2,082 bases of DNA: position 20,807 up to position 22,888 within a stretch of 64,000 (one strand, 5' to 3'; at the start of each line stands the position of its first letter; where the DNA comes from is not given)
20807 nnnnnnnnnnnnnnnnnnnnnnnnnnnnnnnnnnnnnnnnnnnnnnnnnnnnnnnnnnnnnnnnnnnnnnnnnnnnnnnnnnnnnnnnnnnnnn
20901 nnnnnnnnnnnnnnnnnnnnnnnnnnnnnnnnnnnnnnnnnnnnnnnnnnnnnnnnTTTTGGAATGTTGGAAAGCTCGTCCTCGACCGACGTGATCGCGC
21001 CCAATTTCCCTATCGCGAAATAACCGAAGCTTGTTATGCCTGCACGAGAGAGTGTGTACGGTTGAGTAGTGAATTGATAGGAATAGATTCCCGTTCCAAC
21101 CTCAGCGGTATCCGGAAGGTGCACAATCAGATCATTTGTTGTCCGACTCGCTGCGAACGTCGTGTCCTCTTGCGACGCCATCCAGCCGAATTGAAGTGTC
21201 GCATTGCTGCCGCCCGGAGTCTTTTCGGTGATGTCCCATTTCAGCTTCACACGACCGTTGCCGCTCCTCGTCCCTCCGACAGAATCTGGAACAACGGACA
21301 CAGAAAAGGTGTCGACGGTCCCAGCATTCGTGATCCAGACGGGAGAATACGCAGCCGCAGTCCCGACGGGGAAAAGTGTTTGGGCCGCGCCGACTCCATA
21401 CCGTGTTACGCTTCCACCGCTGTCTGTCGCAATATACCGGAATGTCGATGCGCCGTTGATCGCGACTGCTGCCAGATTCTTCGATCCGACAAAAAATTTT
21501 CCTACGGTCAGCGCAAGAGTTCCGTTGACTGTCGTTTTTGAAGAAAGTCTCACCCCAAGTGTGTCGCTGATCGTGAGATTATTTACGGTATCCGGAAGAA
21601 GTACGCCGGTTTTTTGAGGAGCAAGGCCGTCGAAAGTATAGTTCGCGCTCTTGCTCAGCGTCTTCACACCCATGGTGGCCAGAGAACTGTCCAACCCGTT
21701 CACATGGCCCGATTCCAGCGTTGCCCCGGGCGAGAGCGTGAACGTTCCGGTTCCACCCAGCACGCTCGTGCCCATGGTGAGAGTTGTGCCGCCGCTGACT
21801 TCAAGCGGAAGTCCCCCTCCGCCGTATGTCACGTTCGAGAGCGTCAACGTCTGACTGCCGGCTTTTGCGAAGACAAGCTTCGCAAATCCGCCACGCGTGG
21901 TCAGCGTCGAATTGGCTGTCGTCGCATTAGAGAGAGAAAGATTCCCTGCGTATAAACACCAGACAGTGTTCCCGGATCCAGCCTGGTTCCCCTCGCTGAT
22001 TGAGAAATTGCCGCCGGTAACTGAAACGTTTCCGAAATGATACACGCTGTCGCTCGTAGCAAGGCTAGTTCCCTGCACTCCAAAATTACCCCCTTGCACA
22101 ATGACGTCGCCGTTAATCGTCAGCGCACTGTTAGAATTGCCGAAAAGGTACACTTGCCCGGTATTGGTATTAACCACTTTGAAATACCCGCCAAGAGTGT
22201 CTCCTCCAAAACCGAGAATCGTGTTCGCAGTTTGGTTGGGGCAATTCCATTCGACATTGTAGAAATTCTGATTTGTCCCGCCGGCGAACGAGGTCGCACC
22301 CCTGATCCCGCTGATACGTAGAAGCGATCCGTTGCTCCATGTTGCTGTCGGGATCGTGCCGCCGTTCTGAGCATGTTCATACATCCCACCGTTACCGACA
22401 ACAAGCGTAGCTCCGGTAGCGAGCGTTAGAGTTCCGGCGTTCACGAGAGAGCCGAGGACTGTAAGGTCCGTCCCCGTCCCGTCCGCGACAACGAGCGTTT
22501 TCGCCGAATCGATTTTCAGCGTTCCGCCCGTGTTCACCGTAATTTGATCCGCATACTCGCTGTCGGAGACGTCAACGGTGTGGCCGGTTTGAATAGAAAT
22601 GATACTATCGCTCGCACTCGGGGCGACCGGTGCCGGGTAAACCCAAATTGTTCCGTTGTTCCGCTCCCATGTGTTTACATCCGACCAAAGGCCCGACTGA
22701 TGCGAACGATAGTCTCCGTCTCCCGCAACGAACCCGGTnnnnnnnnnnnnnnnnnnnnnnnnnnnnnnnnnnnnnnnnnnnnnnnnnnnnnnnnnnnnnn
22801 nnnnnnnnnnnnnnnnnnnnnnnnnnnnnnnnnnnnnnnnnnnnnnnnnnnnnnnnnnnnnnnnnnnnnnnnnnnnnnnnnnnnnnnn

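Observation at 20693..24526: Internally duplicated ~1.8-kb module in a 1277-aa T9SS cargo protein, with a third copy as a separate gene at 33466..34998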

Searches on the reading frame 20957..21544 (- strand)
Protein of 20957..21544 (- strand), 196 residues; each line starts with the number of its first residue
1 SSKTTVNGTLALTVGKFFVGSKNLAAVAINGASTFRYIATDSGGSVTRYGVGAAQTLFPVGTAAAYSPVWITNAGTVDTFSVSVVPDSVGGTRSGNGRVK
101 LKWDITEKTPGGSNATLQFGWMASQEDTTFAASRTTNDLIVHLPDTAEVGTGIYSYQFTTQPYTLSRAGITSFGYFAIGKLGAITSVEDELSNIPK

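Call 38: predict_structure(alignment_id=A2)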
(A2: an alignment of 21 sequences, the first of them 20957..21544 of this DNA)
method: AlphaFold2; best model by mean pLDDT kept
length: 196 residues; sequences in the alignment: 21
mean_pLDDT: 89.6   pTM: 0.86
mean pLDDT of the five models: 89.6, 85.7, 83.4, 83.1, 82.1
residues with pLDDT >= 90: 147; 70-90: 26; 50-70: 16; < 50: 7
segments of 3 or more residues with pLDDT < 50: 185-189
pLDDT, mean of each block of 10 residues (from residue 1): 81 94 95 97 94 98 97 98 89 73 96 96 94 92 88 95 98 94 54 56
secondary structure, 60 per line:
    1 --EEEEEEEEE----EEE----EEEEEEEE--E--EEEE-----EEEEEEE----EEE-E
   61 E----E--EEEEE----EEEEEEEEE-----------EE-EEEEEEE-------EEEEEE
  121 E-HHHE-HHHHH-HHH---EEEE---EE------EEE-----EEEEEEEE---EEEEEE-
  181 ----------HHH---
elements in order: E3-11 E16-18 E23-30 E36-39 E45-51 E56-58 E69-73 E78-86 E101-107 E115-121 H128-132 E140-143 E155-157 E163-170 E174-179
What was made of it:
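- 20999..21517 (-): C domain, copy 2 (aa 1004-1176): predicted beta-sandwich. AF2 model: pLDDT 89.6, pTM 0.86 (call 38).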

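Call 41: fold_search(model_id=the predicted structure, library=pdb)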
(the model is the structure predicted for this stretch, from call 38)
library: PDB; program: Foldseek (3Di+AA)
matches with E <= 10: 400; with E <= 0.001: 0
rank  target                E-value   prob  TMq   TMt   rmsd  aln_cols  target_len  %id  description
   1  1qex_A                8.5e-02  0.04  0.12  0.09  20.6       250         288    8  BACTERIOPHAGE T4 GENE PRODUCT 9 (GP9), THE TRIGGER OF TAIL CONTRACTION AND THE LONG TAIL FIBERS CONNECTOR (released 1999-10-05)
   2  6e1r_B                1.6e-01  0.06  0.17  0.09  18.2       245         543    8  Crystal structure of the Acinetobacter phage vB_ApiP_P1 tailspike protein (released 2019-07-17)
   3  6e1r_A                1.6e-01  0.05  0.17  0.09  18.4       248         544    8  Crystal structure of the Acinetobacter phage vB_ApiP_P1 tailspike protein (released 2019-07-17)
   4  9mqr_A                2.1e-01  0.51  0.34  0.29   6.8       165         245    8  A8 Fab in complex with CD97 (released 2025-09-24)
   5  3wnn_A                3.3e-01  0.18  0.24  0.09  12.8       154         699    7  D308A mutant of Bacillus circulans T-3040 cycloisomaltooligosaccharide glucanotransferase complexed with isomaltooctao (released 2014-02-05)
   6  3wnp_A                4.3e-01  0.16  0.24  0.09  12.8       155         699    9  D308A, F268V, D469Y, A513V, and Y515S quintuple mutant of Bacillus circulans T-3040 cycloisomaltooligosaccharide gluca (released 2014-02-05)
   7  4igb_A                4.8e-01  0.02  0.12  0.07  17.5       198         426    4  Crystal structure of the N-terminal domain of the Streptococcus gordonii adhesin Sgo0707 (released 2013-06-05)
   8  4dlo_A                6.0e-01  0.18  0.31  0.21   7.0       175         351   10  Crystal structure of the GAIN and HormR domains of brain angiogenesis inhibitor 3 (BAI3) (released 2012-02-22)
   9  7xyc_A                6.0e-01  0.03  0.16  0.09  18.3       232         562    8  CryoEM structure of Klebsiella phage Kp7 type II tail fiber gp52 in vitro (released 2023-06-07)
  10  8qtz_Z                6.4e-01  0.02  0.14  0.07  20.1       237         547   11  Cryo-EM reconstruction of VP5*/VP8* assembly from SA11 Rotavirus Tripsinized Triple Layered Particle (released 2024-09-25)
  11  8ikj                  6.8e-01  0.10  0.26  0.13   9.4       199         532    8  Cryo-EM structure of the inactive CD97 (released 2024-02-14)
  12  9c1h_2                6.8e-01  0.04  0.17  0.06  19.8       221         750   10  Rhesus rotavirus (upright structure at 2.88 Angstrom resolution) (released 2025-04-30)
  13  3vmp                  7.6e-01  0.12  0.23  0.09  10.0       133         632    9  Crystal structure of dextranase from Streptococcus mutans in complex with 4,5-epoxypentyl alpha-D-glucopyranoside (released 2012-02-15)
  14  6eu4_A                8.0e-01  0.01  0.12  0.06  19.0       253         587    9  Structure of Acinetobacter phage vb_AbaP_AS12 gp42 tailspike (released 2018-11-07)
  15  3bxo_A                8.0e-01  0.01  0.11  0.10  18.1       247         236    7  Crystal Structure of Streptomyces venezuelae DesVI (released 2008-03-25)
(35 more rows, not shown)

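Call 60: search_solved_structures(query=A5, max_evalue=10)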
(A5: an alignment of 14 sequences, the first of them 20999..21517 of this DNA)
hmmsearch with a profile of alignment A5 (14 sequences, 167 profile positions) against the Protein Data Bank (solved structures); distinct sequences matched with E-value up to 10: 11.
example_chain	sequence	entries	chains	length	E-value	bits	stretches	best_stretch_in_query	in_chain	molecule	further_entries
6tjg_A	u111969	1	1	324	0.02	18.1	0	9-64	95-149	Cake8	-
1umu_A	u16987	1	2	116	0.067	16.3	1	11-73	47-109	UMUD'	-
1ay9_A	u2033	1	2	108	0.07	16.3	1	11-72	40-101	UMUD PROTEIN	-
1i4v_A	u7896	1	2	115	0.083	16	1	11-72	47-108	UMUD' PROTEIN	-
2ky9_A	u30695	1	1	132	0.091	15.9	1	61-133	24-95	Uncharacterized protein ydhK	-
4fib_A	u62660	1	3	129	0.11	15.6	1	61-133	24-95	Uncharacterized protein ydhK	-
9heh_A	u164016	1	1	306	0.16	15.1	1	51-79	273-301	Methyl-accepting chemotaxis protein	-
6tjf_A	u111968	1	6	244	0.17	15.1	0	9-63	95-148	Cake6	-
4mdw_A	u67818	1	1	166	0.2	14.8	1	61-133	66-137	Uncharacterized protein YdhK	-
8gmt_B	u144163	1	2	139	0.21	14.7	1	11-72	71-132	DNA polymerase V subunit UmuD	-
8ca1_B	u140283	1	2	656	1.3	12.1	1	18-98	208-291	Very long-chain specific acyl-CoA dehydrogenase, mitochondrial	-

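Call 61: find_homologous_proteins(query=A5, max_evalue=0.001)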
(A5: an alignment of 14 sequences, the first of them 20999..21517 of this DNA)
Query A5 (14 sequences) (173 aa, profile of the alignment): 19 proteins with E <= 0.001 among 3913 candidates.
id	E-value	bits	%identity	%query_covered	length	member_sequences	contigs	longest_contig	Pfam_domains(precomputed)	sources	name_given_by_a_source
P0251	2.4e-66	241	48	93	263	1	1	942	PF18962.8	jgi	-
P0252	5.1e-64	233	55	83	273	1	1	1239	PF13860.13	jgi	jgi:hypothetical protein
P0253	2.4e-57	211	43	99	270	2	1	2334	PF18962.8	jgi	jgi:hypothetical protein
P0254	4.1e-57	211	48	83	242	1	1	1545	PF18962.8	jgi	jgi:hypothetical protein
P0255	5.0e-56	207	41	95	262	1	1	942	PF18962.8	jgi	jgi:hypothetical protein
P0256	1.6e-54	202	50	73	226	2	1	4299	PF18962.8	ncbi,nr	ncbi:MAG: T9SS type A sorting domain-containing protein, partial [Bacteroidales bacterium]|nr:T9SS t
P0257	5.9e-54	200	51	76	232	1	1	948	PF18962.8,PF13860.13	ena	-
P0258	9.8e-45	170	49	71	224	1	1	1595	PF18962.8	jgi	jgi:hypothetical protein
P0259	1.5e-43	167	53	72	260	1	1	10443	-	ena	-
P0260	1.9e-42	163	49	61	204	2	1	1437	PF18962.8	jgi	jgi:hypothetical protein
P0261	3.8e-37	146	47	48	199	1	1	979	PF18962.8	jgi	jgi:hypothetical protein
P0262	1.3e-33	134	75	61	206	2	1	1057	PF18962.8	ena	-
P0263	2.3e-32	130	85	54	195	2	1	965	PF18962.8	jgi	jgi:hypothetical protein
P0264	1.2e-31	128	48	47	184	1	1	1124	PF18962.8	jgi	jgi:hypothetical protein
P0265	4.1e-29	120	80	49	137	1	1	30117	-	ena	-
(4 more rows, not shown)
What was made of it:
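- Tried and rejected: The C-domain profile search in the word-indexed database returned mostly short fragments and added nothing (call 61).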

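Call 75: search_protein_families(library=pfam, alignment_id=A5, max_evalue=1)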
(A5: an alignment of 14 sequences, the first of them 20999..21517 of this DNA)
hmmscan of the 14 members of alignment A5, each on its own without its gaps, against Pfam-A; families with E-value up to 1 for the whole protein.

A. member 1, window:20999-21517:- (173 aa): 0 families

B. families by the number of members that match (of 14 scanned): 1 family
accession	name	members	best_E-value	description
PF24587.1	DUF7612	1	0.065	Domain of unknown function (DUF7612)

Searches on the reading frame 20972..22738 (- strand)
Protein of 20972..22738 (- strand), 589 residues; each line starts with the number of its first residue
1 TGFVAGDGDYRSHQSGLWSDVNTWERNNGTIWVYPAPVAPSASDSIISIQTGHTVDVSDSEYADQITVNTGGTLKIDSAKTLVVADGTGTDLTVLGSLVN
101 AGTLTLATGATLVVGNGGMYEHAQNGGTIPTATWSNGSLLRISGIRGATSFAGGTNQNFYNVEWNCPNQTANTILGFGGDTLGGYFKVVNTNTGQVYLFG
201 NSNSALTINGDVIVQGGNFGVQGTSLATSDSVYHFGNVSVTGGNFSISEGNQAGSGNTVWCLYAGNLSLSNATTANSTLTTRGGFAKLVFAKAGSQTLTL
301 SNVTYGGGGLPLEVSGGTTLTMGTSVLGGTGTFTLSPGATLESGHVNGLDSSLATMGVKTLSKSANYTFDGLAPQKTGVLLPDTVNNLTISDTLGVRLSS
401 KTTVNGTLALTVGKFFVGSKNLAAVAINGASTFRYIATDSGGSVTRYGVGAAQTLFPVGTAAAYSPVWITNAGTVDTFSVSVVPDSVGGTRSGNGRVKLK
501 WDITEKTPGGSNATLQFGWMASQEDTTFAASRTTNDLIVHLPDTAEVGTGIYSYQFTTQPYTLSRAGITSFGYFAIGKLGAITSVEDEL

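Call 25: predict_structure(alignment_id=A1)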
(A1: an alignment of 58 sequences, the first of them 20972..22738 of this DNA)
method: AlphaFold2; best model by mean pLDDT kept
length: 589 residues; sequences in the alignment: 58
mean_pLDDT: 92.0   pTM: 0.89
mean pLDDT of the five models: 92.0, 90.6, 88.7, 86.9, 85.7
residues with pLDDT >= 90: 476; 70-90: 70; 50-70: 34; < 50: 9
segments of 3 or more residues with pLDDT < 50: 583-589
pLDDT, mean of each block of 10 residues (from residue 1): 76 98 96 96 92 96 96 97 94 98 96 98 93 97 92 80 97 90 97 92 91 95 79 98 91 78 98 82 78 98 94 98 97 97 98 96 98 97 99 97 98 97 98 97 97 98 97 97 82 82 94 96 93 90 65 89 93 88 44
secondary structure, 60 per line:
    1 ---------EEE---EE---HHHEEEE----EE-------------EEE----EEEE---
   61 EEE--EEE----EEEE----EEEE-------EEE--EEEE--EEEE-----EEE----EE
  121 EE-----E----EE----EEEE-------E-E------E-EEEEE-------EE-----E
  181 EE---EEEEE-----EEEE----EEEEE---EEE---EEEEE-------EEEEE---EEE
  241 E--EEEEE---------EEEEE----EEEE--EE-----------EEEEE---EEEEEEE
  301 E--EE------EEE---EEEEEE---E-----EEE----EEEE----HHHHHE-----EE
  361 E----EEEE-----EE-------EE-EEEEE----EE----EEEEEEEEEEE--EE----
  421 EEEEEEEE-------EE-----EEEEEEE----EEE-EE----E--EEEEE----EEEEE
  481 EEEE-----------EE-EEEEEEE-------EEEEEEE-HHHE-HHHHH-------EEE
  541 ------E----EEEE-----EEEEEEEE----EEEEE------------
elements in order: E10-12 E24-27 E47-49 E54-57 E61-63 E66-68 E73-76 E81-84 E92-94 E97-100 E103-106 E112-114 E119-122 E139-142 E161-165 E180-182 E186-190 E196-199 E204-208 E212-214 E218-222 E230-234 E238-241 E244-248 E258-262 E267-270 E286-290 E294-301 E312-314 E318-323 E333-335 E340-343 H348-352 E359-361 E366-369 E387-391 E402-412 E421-428 E443-449 E454-456 E467-471 E476-484 E499-505 E513-519 H526-530 E538-540 E552-555 E561-568 E573-577
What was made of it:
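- The models are confident: pLDDT 92 with pTM 0.89, and pLDDT 90 with pTM 0.86 (calls 25, 38).
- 21518..22696 (-): N domain, copy 2 (aa 611-1003): predicted beta-solenoid. AF2 model of aa 597-1185: pLDDT 92.0, pTM 0.89, with many short strands throughout (call 25).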

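Call 28: fold_search(model_id=the predicted structure, library=pdb)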
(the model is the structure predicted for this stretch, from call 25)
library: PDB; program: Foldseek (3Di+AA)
matches with E <= 10: 182; with E <= 0.001: 0
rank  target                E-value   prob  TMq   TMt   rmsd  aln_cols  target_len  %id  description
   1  7koh_A                1.4e-03  0.54  0.15  0.16  16.2       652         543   14  Crystal structure of antigen 43 from Escherichia coli EDL933 (released 2022-03-09)
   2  7koh_D                1.9e-03  0.75  0.18  0.19  15.6       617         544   14  Crystal structure of antigen 43 from Escherichia coli EDL933 (released 2022-03-09)
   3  4xqf                  1.0e-02  0.41  0.20  0.20  15.9       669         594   10  Tailspike protein mutant E372Q (delta D470/N471) of E. coli bacteriophage HK620 (released 2016-01-27)
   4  4xkw_A                1.1e-02  0.66  0.24  0.24  15.3       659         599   12  Tailspike protein mutant D339N of E. coli bacteriophage HK620 in complex with pentasaccharide (released 2016-01-20)
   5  7ko9                  1.5e-02  0.44  0.17  0.18  16.1       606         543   14  Crystal structure of antigen 43 from uropathogenic Escherichia coli UTI89 (released 2022-03-09)
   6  7koh_C                1.5e-02  0.33  0.16  0.17  16.3       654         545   13  Crystal structure of antigen 43 from Escherichia coli EDL933 (released 2022-03-09)
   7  7koh_B                2.7e-02  0.35  0.18  0.19  15.6       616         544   13  Crystal structure of antigen 43 from Escherichia coli EDL933 (released 2022-03-09)
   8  6e1r_B                3.8e-02  0.20  0.17  0.18  16.7       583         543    9  Crystal structure of the Acinetobacter phage vB_ApiP_P1 tailspike protein (released 2019-07-17)
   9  4xla_A                4.8e-02  0.41  0.24  0.24  15.6       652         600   11  Tailspike protein mutant D339A of E. coli bacteriophage HK620 IN COMPLEX WITH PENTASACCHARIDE (released 2016-01-20)
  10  4ru4_B                5.5e-02  0.18  0.17  0.17  16.4       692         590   10  Crystal structure of the tailspike protein gp49 from Pseudomonas phage LKA1 (released 2015-11-18)
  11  3ak5_A                5.7e-02  0.18  0.18  0.14  18.3       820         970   10  Hemoglobin protease (Hbp) passenger missing domain-2 (released 2010-10-06)
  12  4kh3                  6.0e-02  0.18  0.14  0.16  16.6       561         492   14  Structure of a bacterial self-associating protein (released 2014-01-15)
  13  4ru4_A                8.3e-02  0.06  0.10  0.10  20.3       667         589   10  Crystal structure of the tailspike protein gp49 from Pseudomonas phage LKA1 (released 2015-11-18)
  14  4q1q_A                9.0e-02  0.60  0.18  0.31  11.7       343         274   15  Crystal structure of TibC-catalyzed hyper-glycosylated TibA55-350 fragment (released 2014-09-17)
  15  7w1d_D                9.9e-02  0.12  0.15  0.14  19.5       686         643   10  Crystal structure of Klebsiella pneumoniae K1 capsule-specific polysaccharide lyase in a C2 crystal form (released 2022-05-18)
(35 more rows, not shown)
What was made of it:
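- On Autotransporter adhesins (Ag43 type): Foldseek TM-scores are 0.15-0.25 (call 28).
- Closest known: Autotransporter passenger beta-helices. Same: They are the best, though weak, structural matches (call 28).
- The best fold matches are autotransporter passenger and stalk helices: Ag43, Hbp, EspP, IgA1 protease, pertactin (call 28). The top PDB fold hits are Ag43 and TibA self-association domains (call 28). The fold hits are weak: E>=1.4e-3 and TM 0.15-0.25 (call 28).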

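Call 70: fold_search(model_id=the predicted structure, library=viral)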
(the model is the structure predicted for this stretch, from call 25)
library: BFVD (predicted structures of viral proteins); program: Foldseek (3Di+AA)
matches with E <= 10: 393; with E <= 0.001: 2
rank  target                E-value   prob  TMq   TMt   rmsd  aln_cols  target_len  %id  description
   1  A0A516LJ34            5.3e-04  0.44  0.11  0.10  18.9       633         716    9  (no name in the UniProt tables at hand)
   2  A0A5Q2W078            5.9e-04  0.47  0.12  0.12  19.0       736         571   10  (no name in the UniProt tables at hand)
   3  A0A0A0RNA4            4.1e-03  0.44  0.19  0.17  16.7       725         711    9  Uncharacterized protein [Bacillus phage Moonbeam]
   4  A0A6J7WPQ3            5.4e-03  0.97  0.21  0.28  13.3       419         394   13  Uncharacterized protein [uncultured Caudovirales phage]
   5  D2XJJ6                1.1e-02  0.84  0.27  0.23  15.5       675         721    9  Tailspike 63D sialidase [Escherichia phage K1ind1]
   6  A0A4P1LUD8            1.1e-02  0.30  0.19  0.15  17.5       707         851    9  Tail spike protein, structural depolymerase [Acinetobacter phage vB_AbaP_APK14]
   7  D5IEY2                1.2e-02  0.30  0.17  0.17  17.2       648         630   10  Uncharacterized protein [Sulfolobus turreted icosahedral virus 2]
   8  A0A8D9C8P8            1.6e-02  0.85  0.11  0.11  11.2       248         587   14  Putative hemin binding protein [uncultured marine phage]
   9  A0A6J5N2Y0            1.9e-02  0.47  0.23  0.20  16.5       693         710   10  Pectate lyase superfamily protein [uncultured Caudovirales phage]
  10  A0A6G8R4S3            2.0e-02  0.33  0.18  0.16  16.4       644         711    9  (no name in the UniProt tables at hand)
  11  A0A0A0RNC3            2.2e-02  0.15  0.13  0.11  18.7       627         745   11  Uncharacterized protein [Bacillus phage Moonbeam]
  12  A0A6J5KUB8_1          2.5e-02  0.57  0.17  0.13  22.5       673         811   13  Uncharacterized protein [uncultured Caudovirales phage]
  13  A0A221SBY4            2.5e-02  0.51  0.21  0.18  16.1       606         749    9  Tailspike protein [Acinetobacter phage vB_ApiP_P1]
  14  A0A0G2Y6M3            2.9e-02  0.28  0.18  0.11  16.5       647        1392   10  Collagen-like protein 6 [Acanthamoeba polyphaga mimivirus]
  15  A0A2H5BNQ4            3.2e-02  0.35  0.21  0.18  15.7       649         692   10  Tail spike protein [Klebsiella phage May]
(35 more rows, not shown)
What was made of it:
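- The right-handed beta-helix is the fold of PL1/3/9, GH28 and CE8 enzymes (established knowledge), and N's weak fold matches are to proteins of that fold class (calls 28, 70).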
